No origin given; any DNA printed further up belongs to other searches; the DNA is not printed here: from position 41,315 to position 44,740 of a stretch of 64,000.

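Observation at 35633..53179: LacI-controlled hybrid TonB-receptor + ABC-importer locus whose enzyme set points to beta-1,2-glucan (sophoro-oligosaccharide) catabolism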

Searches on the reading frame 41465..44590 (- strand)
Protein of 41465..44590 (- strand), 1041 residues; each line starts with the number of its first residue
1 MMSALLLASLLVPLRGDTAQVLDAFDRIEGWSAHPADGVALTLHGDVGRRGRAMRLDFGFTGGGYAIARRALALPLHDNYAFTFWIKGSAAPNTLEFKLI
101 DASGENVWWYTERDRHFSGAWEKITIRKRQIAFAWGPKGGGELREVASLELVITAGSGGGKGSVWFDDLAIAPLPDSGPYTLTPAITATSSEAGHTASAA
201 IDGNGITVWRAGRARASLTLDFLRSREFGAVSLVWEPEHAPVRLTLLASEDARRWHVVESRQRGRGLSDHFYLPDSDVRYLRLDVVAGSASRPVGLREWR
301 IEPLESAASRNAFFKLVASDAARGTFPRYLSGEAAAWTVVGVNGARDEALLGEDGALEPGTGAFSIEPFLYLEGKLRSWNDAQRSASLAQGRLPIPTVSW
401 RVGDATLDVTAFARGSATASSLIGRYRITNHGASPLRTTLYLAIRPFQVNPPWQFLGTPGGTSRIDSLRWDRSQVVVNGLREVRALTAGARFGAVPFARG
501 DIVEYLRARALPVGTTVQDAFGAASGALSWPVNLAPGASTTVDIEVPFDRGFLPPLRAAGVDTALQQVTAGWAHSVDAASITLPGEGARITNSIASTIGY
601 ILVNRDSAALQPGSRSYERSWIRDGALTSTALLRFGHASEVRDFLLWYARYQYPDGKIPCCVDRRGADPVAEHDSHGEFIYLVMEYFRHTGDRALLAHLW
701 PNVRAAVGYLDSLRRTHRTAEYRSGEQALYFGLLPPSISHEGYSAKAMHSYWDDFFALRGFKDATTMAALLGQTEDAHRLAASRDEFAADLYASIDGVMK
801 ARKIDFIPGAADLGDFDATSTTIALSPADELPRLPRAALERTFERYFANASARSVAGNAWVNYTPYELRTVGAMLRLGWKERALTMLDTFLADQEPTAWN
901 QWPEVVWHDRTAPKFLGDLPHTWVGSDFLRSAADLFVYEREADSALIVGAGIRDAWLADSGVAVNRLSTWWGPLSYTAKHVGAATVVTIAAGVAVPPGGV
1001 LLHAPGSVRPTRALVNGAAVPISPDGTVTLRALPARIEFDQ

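Call 3: search_protein_families(library=pfam, proteins=[window:41465-44590:-])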
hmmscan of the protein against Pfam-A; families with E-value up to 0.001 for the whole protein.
window:41465-44590:- (1041 aa): 2 families
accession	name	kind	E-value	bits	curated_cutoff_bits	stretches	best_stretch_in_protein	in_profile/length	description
PF00754.31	F5_F8_type_C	-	1.5e-09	38.5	28.2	1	186-295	2-122/127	F5/8 type C domain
PF17389.8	Bac_rhamnosid6H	-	4.5e-05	23.3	24.5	1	623-789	46-207/339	Bacterial alpha-L-rhamnosidase 6 hairpin glycosidase domain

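Call 6: search_solved_structures(query=window:41465-44590:-, max_evalue=0.01)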
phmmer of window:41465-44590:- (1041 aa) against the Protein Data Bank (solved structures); distinct sequences matched with E-value up to 0.01: 2.
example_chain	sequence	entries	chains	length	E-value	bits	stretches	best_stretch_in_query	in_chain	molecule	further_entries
2rva_A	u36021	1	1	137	0.00074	20.6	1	187-300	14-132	Glucanase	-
4zz5_A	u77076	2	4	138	0.00075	20.6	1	187-300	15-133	Glucanase/chitosanase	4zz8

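Call 10: search_protein_families(library=ncbifam, proteins=[window:41465-44590:-], max_evalue=0.00001)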
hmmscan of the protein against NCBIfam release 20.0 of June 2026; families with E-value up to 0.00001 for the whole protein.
window:41465-44590:- (1041 aa): 1 family
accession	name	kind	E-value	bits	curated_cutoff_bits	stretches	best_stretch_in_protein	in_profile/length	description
TIGR01577.1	oligosac_amyl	hypoth_equivalog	1.5e-06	27.2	820.7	1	616-712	291-391/616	oligosaccharide amylase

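Call 17: find_related_loci(query=window:41465-44590:-, collection=genome_contigs, flank=10000)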
Query window:41465-44590:- (1041 aa) in genome_contigs; peptide patterns used: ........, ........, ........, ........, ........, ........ (x = any residue, [..] = any of these).
600 stretches matched a pattern (row limit reached: there are more); 595 encode a relative of the query (tblastn E <= 1e-3); the best 80 are kept; 80 distinct loci.
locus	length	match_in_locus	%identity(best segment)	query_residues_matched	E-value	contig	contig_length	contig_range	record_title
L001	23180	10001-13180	65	19-1039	0e+0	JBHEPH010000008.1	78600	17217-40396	MAG: Gemmatimonadales bacterium isolate S6_bin.68.strict S6_NODE_8, whole genome shotgun sequence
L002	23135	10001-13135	65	1-1040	0e+0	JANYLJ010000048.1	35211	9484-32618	MAG: Gemmatimonadetes bacterium isolate GL140_6_metabinner_2 GL140_6_k141_1839095, whole genome shotgun sequence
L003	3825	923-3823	69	1-964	0e+0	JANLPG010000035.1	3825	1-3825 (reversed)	MAG: Gemmatimonadota bacterium isolate OTE_38_metabat_403 OTE_38_k141_2868539, whole genome shotgun sequence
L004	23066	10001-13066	63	21-1041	0e+0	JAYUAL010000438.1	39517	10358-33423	MAG: Gemmatimonadales bacterium isolate GFS_6476 GFS_6476_437, whole genome shotgun sequence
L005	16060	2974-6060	61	17-1041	0e+0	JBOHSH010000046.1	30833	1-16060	MAG: Gemmatimonadales bacterium isolate M3-S_metabat2.bin.133 k127_2778715, whole genome shotgun sequence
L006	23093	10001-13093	60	15-1040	0e+0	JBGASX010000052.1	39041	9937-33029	MAG: Gemmatimonadales bacterium isolate MAG_AAO_H125.10 AAOH125-10_opera_contig_2371, whole genome shotgun sequence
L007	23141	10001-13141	60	1-1040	0e+0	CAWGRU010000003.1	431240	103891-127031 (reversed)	MAG: uncultured Gemmatimonadales bacterium isolate MFD05942.bin.1.100 genome assembly, contig: contig_13794, whole genom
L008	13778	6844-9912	61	20-1039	0e+0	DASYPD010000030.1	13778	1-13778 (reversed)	MAG TPA_asm: Gemmatimonadales bacterium isolate SMAG_U4447 k141_1599403, whole genome shotgun sequence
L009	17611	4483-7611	57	1-1039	0e+0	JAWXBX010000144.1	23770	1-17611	MAG: Gemmatimonadota bacterium isolate MP7G1.59 k99_966697, whole genome shotgun sequence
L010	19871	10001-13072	65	18-1037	0e+0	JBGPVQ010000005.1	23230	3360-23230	MAG: Gemmatimonadota bacterium isolate OBJ1_062018_110_12 k141_195381_length_23230_cov_14.4548, whole genome shotgun seq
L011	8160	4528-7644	55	2-1037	0e+0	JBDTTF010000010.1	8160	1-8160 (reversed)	MAG: Gemmatimonadota bacterium isolate cluster3_bin.29 NODE_43026_length_8160_cov_6.314004, whole genome shotgun sequenc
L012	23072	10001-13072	61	20-1040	0e+0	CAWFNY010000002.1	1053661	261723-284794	MAG: uncultured Gemmatimonadales bacterium isolate MFD05942.bin.1.314 genome assembly, contig: contig_20318, whole genom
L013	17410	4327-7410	53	17-1037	0e+0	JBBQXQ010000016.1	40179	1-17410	MAG: Gemmatimonadales bacterium isolate Co_metawrap_2123 Cmw_2123_k141_27158836_length_40179_cov_11.9989, whole genome s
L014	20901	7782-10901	65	15-1040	0e+0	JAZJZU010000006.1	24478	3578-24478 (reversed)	MAG: Gemmatimonadota bacterium isolate ADI_H2L1_1_122_18_3-bin035_1 ADIH2L11_B035_1_000000000006, whole genome shotgun s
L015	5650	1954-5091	52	4-1037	0e+0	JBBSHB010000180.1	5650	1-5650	MAG: Gemmatimonadales bacterium isolate LS2_sbin.56 LS2_sbin.56_K_642393_L_5650_cov_36.2323, whole genome shotgun sequen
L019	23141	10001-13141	52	2-1041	0e+0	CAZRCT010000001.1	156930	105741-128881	MAG TPA_asm: uncultured Gemmatimonadaceae bacterium isolate SRP173033_co1_338 genome assembly, contig: NODE_106_length_1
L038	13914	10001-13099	48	1-1040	0e+0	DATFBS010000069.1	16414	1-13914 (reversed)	MAG TPA_asm: Gemmatimonadaceae bacterium isolate SMAG_U8534 k141_1749485, whole genome shotgun sequence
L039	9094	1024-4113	48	20-1041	0e+0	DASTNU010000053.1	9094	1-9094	MAG TPA_asm: Longimicrobium sp. isolate SMAG_U2152 k141_1135949, whole genome shotgun sequence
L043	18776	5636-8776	61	1-1040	0e+0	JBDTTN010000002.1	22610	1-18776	MAG: Gemmatimonadota bacterium isolate cluster3_bin.297 NODE_7676_length_22610_cov_6.946265, whole genome shotgun sequen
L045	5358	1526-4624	48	20-1040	0e+0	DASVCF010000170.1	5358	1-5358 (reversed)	MAG TPA_asm: Gemmatimonadaceae bacterium isolate SMAG_U1999 k141_167169, whole genome shotgun sequence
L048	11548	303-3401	49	19-1041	0e+0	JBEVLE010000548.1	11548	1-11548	MAG: Longimicrobiaceae bacterium isolate T4R2BO.9.metabat2 T4R2BO.9.metabat2_k133_8977973, whole genome shotgun sequence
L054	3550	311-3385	47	20-1041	0e+0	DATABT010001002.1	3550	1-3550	MAG TPA_asm: Longimicrobium sp. isolate SMAG_U6705 k141_2317281, whole genome shotgun sequence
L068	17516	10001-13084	47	22-1039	0e+0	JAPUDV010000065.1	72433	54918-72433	MAG: Candidatus Competibacteraceae bacterium isolate labscale reactor_MAG8 NODE_301_length_72433_cov_17.339247, whole ge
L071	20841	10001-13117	47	14-1040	0e+0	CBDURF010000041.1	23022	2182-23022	MAG TPA_asm: uncultured bacterium isolate SRR22302361_binner123_Refined_103 genome assembly, contig: ERZ25748748.813, wh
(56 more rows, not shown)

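Call 21: find_homologous_proteins(query=window:41465-44590:-, max_evalue=1e-10)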
Query window:41465-44590:- (1041 aa): 1531 proteins with E <= 1e-10 among 8000 candidates; the best 120 are listed.
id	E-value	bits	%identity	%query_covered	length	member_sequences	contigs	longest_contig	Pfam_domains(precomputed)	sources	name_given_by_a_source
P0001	0.0e+0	2360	100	100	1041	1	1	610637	PF00754.32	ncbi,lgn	ncbi:MAG: discoidin domain-containing protein [Gemmatimonadota bacterium]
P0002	0.0e+0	1903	80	100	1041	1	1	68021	PF00754.32,PF22633.4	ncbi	ncbi:MAG: discoidin domain-containing protein [Gemmatimonadales bacterium]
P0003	0.0e+0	1615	69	99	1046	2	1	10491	PF00754.32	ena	-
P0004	0.0e+0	1585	67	100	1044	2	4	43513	PF00754.32,PF17389.9,PF22633.4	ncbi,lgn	-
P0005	0.0e+0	1583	67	100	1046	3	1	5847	PF00754.32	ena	-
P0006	0.0e+0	1581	67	100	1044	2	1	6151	PF00754.32,PF17389.9,PF22633.4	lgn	-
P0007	0.0e+0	1579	67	100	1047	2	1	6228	PF00754.32,PF17389.9,PF22633.4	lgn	-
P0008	0.0e+0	1569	67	98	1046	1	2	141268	PF00754.32,PF17389.9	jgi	-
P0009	0.0e+0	1563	67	100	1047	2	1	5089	PF00754.32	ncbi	-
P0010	0.0e+0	1550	67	98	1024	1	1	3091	PF00754.32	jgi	jgi:hypothetical protein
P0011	0.0e+0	1524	65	100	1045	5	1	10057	PF00754.32,PF17389.9,PF03425.20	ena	-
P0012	0.0e+0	1507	65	99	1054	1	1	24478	PF00754.32,PF17389.9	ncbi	ncbi:MAG: discoidin domain-containing protein [Gemmatimonadota bacterium]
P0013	0.0e+0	1489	65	98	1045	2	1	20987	PF00754.32,PF22633.4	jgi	jgi:hypothetical protein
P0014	0.0e+0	1477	64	100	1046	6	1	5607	PF00754.32,PF17389.9,PF22633.4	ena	-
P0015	0.0e+0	1476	66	98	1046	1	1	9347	PF00754.32,PF17389.9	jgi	jgi:F5/8 type C domain-containing protein/alpha-L-rhamnosidase-like protein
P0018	0.0e+0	1464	63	100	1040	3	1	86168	PF00754.32,PF22633.4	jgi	jgi:hypothetical protein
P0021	0.0e+0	1453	64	100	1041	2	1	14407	PF00754.32,PF22633.4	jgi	-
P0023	0.0e+0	1452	63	98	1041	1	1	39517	PF00754.32,PF22633.4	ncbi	-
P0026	0.0e+0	1443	62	100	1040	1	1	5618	PF00754.32,PF17389.9,PF22633.4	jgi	jgi:hypothetical protein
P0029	0.0e+0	1438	61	98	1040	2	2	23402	PF00754.32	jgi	jgi:hypothetical protein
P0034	0.0e+0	1426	61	98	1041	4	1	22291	PF00754.32,PF22633.4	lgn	-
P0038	0.0e+0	1413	61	100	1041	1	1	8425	PF00754.32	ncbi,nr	ncbi:MAG TPA: discoidin domain-containing protein [Gemmatimonadales bacterium]|nr:discoidin domain-c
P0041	0.0e+0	1395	62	98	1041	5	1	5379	PF00754.32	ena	-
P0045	0.0e+0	1388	62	98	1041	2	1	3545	PF00754.32,PF22633.4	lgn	-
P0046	0.0e+0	1387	61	98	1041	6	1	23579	PF00754.32,PF22633.4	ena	-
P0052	0.0e+0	1373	61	98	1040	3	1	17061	PF00754.32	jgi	jgi:hypothetical protein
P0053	0.0e+0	1373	60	98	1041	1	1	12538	PF00754.32,PF17389.9,PF22633.4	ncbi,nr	ncbi:MAG TPA: discoidin domain-containing protein [Gemmatimonadales bacterium]|nr:discoidin domain-c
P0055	0.0e+0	1365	60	98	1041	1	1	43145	PF00754.32,PF22633.4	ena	-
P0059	0.0e+0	1353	59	100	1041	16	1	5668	PF00754.32,PF17389.9,PF22633.4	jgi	jgi:hypothetical protein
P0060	0.0e+0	1350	59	100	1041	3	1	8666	PF00754.32,PF22633.4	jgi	-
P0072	0.0e+0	1293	58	99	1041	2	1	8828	PF00754.32,PF17389.9,PF22633.4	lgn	-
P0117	0.0e+0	1139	51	100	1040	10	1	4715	PF00754.32,PF22633.4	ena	-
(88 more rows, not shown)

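Call 35: search_solved_structures(query=A1, max_evalue=1)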
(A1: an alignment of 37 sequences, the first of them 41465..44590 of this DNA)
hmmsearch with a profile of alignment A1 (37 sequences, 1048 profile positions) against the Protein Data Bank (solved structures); distinct sequences matched with E-value up to 1: 36.
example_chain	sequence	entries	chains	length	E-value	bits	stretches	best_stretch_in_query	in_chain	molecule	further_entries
4zz5_A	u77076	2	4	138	9.4e-12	46.8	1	187-305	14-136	Glucanase/chitosanase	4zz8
2rva_A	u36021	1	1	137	9.7e-12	46.8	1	187-305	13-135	Glucanase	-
4zy9_A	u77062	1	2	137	1e-10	43.4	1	188-305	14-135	Glucanase/chitosanase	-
4zxe_A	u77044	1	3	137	1.3e-10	43.1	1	188-305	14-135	Glucanase/Chitosanase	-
2rv9_A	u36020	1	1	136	1.3e-10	43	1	188-305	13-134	Glucanase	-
5zu6_A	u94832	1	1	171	8.5e-09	37.1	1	178-293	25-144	CBM32 domain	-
5zu5_A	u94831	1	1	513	5.1e-08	34.5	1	178-306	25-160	alginate lyase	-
7w12_A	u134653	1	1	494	5.5e-08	34.4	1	179-306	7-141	Alginate lyase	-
2jd9_A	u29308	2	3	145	7e-08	34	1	186-313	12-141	YECBM32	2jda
4a42_A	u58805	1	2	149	3e-07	31.9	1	192-293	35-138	ALPHA-N-ACETYLGLUCOSAMINIDASE FAMILY PROTEIN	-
8ayr_A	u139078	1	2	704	0.00017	22.8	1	194-305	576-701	Coagulation factor 5/8 type domain protein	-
4lks_A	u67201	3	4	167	0.0015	19.7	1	188-294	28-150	Glycosyl hydrolase, family 31/fibronectin type III domain protein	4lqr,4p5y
2kd7_A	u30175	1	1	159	0.0023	19.1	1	198-307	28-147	Putative chitobiase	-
1k3i_A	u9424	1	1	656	0.0023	19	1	181-305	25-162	Galactose Oxidase Precursor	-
3ggl_A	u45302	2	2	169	0.0028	18.8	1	198-307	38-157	Putative chitobiase | Chitobiase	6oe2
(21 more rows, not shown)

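Call 42: predict_structure(alignment_id=A1)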
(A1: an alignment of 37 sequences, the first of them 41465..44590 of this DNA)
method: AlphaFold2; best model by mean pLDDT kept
length: 1041 residues; sequences in the alignment: 37
mean_pLDDT: 87.6   pTM: 0.85
mean pLDDT of the five models: 87.6, 87.1, 86.8, 85.8, 84.8
residues with pLDDT >= 90: 635; 70-90: 312; 50-70: 65; < 50: 29
segments of 3 or more residues with pLDDT < 50: 1-17, 740-745, 912-914
pLDDT, mean of each block of 10 residues (from residue 1): 41 50 90 77 92 91 76 89 93 83 79 79 89 66 89 69 94 75 91 93 88 94 86 91 93 91 86 85 90 90 85 92 91 85 89 93 90 95 95 97 97 91 97 96 95 63 92 89 91 93 93 92 95 97 88 82 96 96 92 96 90 78 88 96 94 85 66 87 96 97 96 91 89 78 57 93 97 96 96 94 90 78 87 91 88 65 74 91 90 87 72 60 91 94 92 93 96 96 95 94 92 96 92 96 82
secondary structure, 60 per line:
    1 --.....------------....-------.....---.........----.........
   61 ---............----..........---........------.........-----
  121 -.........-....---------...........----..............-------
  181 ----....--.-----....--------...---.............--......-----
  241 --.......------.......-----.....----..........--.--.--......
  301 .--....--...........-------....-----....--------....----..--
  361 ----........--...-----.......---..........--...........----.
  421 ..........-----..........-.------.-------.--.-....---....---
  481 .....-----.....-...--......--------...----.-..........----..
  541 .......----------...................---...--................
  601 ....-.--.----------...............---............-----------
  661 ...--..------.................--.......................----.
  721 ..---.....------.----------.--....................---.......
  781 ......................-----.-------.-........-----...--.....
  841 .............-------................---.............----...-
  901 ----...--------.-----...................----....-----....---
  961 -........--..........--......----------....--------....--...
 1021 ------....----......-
elements in order (helices of 4 or more, strands of 3 or more residues): H3-7 E20-23 E31-35 E39-47 E52-60 E64-75 E80-89 E93-100 E107-115 E122-127 E132-135 E145-155 E160-173 E185-188 H197-200 E209-211 E215-227 E230-235 E243-249 E256-262 E268-272 E277-286 E295-301 H304-307 H310-320 H328-331 E337-340 E349-352 E365-372 E375-377 E383-389 E393-402 E405-415 E420-430 E436-445 E467-470 E474-477 E481-485 E491-495 H502-507 E516-518 E525-534 E539-547 H558-576 E580-582 H585-604 H622-634 H638-649 E661-663 H674-690 H693-715 H726-730 H751-770 H774-802 H818-825 H836-853 E861-863 H864-876 H880-892 E905-907 H922-936 E937-940 E945-948 H954-957 E962-969 E972-981 E984-989 E1000-1003 E1012-1015 E1018-1020 E1027-1030 E1035-1040
